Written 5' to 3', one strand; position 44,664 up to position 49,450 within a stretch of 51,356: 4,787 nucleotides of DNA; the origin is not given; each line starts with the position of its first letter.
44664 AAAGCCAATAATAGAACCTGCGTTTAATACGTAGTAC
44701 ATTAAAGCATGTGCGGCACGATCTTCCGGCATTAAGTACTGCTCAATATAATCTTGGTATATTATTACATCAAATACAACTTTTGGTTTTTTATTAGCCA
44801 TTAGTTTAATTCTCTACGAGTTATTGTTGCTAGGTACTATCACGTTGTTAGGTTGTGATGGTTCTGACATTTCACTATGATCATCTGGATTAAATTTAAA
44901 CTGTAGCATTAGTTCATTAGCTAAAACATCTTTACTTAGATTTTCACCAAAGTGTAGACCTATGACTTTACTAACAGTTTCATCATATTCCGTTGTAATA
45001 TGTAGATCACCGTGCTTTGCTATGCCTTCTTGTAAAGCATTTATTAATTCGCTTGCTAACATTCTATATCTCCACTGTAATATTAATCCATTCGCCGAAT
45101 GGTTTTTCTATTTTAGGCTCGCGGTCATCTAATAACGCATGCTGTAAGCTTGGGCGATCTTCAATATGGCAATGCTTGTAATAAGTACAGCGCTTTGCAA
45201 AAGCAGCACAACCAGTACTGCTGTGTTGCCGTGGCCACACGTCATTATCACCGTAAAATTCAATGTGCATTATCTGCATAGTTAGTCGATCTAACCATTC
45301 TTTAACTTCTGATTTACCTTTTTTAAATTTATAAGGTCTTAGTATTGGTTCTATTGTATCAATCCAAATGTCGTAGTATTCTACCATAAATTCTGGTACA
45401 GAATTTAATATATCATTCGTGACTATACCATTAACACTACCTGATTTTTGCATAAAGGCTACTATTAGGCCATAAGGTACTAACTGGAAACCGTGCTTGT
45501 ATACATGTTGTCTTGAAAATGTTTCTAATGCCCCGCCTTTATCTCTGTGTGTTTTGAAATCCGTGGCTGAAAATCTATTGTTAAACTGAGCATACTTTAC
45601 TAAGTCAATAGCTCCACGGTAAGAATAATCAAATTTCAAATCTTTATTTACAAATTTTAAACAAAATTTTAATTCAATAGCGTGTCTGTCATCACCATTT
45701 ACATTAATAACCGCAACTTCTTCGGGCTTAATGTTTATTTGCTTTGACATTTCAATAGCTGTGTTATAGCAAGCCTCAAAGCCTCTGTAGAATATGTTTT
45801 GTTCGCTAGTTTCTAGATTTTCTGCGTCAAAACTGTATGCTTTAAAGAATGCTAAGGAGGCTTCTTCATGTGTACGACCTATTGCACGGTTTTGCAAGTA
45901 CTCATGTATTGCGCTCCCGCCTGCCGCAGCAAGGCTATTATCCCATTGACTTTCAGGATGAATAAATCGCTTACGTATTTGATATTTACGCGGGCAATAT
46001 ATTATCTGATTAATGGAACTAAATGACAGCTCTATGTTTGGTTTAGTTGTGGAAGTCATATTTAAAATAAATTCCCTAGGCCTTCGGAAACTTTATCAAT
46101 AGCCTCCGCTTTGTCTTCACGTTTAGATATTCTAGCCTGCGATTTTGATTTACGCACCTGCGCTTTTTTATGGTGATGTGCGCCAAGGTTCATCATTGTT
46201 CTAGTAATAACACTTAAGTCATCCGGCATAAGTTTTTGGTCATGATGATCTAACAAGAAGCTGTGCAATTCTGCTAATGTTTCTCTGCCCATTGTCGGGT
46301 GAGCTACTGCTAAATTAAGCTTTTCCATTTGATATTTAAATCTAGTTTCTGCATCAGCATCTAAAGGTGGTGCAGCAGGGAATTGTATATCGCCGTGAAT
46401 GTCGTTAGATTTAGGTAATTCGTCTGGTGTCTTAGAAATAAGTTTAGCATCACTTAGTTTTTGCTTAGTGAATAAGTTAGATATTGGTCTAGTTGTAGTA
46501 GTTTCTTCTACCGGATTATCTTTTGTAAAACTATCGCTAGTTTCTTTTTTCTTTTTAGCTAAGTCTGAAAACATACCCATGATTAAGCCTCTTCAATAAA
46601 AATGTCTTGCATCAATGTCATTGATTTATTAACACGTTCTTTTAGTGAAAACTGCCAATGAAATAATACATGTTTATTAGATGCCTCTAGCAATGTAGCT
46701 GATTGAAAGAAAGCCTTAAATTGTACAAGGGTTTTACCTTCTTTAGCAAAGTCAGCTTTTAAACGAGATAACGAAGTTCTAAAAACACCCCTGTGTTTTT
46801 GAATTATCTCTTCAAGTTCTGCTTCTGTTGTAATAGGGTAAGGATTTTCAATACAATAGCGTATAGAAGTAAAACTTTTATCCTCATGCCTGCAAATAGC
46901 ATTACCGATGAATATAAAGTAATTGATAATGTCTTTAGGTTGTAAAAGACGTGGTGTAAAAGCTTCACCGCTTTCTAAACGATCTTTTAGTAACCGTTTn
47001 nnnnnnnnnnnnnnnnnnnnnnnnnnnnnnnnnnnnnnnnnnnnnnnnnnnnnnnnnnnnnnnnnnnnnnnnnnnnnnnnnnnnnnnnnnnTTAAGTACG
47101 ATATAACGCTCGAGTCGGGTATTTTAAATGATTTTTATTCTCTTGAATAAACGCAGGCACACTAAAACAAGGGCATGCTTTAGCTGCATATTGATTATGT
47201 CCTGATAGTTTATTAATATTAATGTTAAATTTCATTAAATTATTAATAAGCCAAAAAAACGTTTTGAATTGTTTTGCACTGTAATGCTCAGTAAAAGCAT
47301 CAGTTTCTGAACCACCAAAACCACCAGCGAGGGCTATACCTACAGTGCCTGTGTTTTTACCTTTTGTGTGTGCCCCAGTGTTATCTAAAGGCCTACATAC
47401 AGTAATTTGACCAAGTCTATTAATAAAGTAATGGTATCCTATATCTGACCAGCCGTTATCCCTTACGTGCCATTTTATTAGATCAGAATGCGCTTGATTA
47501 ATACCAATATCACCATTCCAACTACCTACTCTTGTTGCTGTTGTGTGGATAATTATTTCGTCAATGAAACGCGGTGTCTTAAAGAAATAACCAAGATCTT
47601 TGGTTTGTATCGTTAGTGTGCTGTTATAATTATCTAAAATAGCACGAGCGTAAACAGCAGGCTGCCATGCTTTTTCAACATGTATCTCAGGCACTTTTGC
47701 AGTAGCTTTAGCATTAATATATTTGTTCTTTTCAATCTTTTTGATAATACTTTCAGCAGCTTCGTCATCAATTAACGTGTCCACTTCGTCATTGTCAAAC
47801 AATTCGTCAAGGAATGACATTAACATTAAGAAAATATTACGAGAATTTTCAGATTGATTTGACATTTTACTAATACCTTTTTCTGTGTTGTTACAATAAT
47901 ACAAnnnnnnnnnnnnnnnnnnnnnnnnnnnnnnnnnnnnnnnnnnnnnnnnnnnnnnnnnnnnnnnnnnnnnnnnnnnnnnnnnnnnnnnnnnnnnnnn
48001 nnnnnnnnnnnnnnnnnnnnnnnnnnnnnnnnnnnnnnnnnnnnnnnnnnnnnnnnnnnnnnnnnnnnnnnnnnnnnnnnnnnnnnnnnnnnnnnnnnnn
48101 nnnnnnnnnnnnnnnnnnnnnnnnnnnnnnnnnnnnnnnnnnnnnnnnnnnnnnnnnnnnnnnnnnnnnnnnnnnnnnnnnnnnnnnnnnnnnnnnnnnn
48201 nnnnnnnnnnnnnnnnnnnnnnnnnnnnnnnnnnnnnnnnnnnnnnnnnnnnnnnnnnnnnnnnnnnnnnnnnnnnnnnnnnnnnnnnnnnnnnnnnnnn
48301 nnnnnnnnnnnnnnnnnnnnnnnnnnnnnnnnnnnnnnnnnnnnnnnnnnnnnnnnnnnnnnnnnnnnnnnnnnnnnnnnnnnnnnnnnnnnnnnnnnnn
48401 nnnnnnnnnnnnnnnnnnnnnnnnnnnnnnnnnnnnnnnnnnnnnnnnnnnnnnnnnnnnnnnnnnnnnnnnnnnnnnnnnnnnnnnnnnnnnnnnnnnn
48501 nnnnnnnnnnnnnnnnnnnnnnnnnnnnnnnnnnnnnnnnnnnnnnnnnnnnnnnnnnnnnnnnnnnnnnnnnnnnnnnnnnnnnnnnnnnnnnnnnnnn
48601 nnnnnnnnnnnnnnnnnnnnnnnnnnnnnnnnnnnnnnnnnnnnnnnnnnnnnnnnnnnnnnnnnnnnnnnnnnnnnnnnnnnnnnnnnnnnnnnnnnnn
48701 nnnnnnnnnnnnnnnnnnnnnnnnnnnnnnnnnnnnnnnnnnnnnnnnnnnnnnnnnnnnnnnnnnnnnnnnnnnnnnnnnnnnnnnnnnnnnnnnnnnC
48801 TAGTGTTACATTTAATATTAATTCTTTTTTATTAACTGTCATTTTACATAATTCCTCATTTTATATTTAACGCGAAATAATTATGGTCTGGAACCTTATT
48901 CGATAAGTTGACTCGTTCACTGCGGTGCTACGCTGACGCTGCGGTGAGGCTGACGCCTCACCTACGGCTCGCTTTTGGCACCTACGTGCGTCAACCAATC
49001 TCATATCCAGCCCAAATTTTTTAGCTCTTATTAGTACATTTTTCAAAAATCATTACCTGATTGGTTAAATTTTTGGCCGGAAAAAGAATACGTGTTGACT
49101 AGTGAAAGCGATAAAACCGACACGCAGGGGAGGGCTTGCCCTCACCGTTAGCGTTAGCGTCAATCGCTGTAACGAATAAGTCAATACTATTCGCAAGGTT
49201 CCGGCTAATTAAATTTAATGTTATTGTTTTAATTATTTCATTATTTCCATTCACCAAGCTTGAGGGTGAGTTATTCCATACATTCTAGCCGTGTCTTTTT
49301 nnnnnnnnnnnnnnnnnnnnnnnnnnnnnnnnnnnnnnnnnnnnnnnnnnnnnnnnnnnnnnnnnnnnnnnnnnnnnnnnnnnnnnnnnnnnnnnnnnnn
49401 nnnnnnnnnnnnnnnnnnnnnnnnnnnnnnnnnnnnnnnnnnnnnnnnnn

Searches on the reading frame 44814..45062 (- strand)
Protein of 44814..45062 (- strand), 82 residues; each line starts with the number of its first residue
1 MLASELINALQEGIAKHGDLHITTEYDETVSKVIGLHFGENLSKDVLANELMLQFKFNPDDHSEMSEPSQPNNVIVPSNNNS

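Call 56: search_protein_families(library=phrogs, proteins=[window:44814-45062:-], max_evalue=0.001)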
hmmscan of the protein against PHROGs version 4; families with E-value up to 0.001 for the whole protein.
window:44814-45062:- (82 aa): 1 family
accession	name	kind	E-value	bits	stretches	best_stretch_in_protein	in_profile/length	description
phrog_10692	-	unknown function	0.00034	21.8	0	1-29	1-29/72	-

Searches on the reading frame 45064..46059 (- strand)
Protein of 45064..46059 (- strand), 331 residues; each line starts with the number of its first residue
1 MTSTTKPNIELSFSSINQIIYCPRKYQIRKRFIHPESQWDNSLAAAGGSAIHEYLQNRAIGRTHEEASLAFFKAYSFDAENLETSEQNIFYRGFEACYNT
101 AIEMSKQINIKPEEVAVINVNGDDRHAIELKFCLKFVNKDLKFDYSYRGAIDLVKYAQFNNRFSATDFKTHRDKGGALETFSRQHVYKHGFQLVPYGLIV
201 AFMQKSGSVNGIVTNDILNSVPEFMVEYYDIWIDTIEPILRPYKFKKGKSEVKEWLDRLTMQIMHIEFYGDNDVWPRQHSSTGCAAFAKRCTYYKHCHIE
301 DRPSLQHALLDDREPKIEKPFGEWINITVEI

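Call 13: search_protein_families(library=pfam, proteins=[window:45064-46059:-])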
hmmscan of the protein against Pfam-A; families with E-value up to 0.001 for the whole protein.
window:45064-46059:- (331 aa): 1 family
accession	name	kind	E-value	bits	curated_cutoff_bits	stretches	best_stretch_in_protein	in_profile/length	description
PF12705.13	PDDEXK_1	-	4.3e-09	37.1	22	1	11-297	2-246/247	PD-(D/E)XK nuclease superfamily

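Call 56: search_protein_families(library=phrogs, proteins=[window:45064-46059:-], max_evalue=0.001)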
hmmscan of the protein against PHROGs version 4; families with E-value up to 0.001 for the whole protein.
window:45064-46059:- (331 aa): 2 families
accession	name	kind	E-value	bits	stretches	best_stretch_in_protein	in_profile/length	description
phrog_69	-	DNA, RNA and nucleotide metabolism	3.4e-07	30.6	1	4-199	83-246/501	exonuclease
phrog_1706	-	DNA, RNA and nucleotide metabolism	1.1e-05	26.1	1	19-304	55-249/293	CRISPR/Cas system associated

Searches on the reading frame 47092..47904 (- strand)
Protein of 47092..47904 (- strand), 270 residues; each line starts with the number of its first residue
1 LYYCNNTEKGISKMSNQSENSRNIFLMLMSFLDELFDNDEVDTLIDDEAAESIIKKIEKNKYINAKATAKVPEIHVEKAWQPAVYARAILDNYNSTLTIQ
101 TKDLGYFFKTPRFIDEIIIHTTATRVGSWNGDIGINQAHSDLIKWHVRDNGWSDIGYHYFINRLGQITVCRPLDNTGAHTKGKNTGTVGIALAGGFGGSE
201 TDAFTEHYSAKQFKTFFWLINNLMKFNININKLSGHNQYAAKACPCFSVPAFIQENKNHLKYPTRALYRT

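Call 13: search_protein_families(library=pfam, proteins=[window:47092-47904:-])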
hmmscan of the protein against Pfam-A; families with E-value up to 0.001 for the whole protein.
window:47092-47904:- (270 aa): 1 family
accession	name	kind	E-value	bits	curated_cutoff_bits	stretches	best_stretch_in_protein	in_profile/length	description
PF01510.30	Amidase_2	-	1.5e-13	51.6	26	1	114-245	5-129/131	N-acetylmuramoyl-L-alanine amidase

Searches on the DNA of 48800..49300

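Call 27: search_rna_families(source=window, start=48800, end=49300, threshold=evalue, max_evalue=10)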
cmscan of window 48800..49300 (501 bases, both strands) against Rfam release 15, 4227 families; matches with E-value up to 10: 3.
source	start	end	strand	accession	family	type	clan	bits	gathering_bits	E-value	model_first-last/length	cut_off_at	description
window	49158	49277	+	RF01436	S_pombe_snR33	Gene; snRNA; snoRNA; HACA-box;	CL00027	17.4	80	3.2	1-145/145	no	small nucleolar RNA snR33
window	48980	49129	-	RF01005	MIR530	Gene; miRNA;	-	16.2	85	2.3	1-172/172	no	MIR530 microRNA precursor family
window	49027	49251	-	RF02546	LSU_trypano_mito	Gene; rRNA;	CL00112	10.9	60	6.9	182-561/561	no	Trypanosomatid mitochondrial large subunit ribosomal RNA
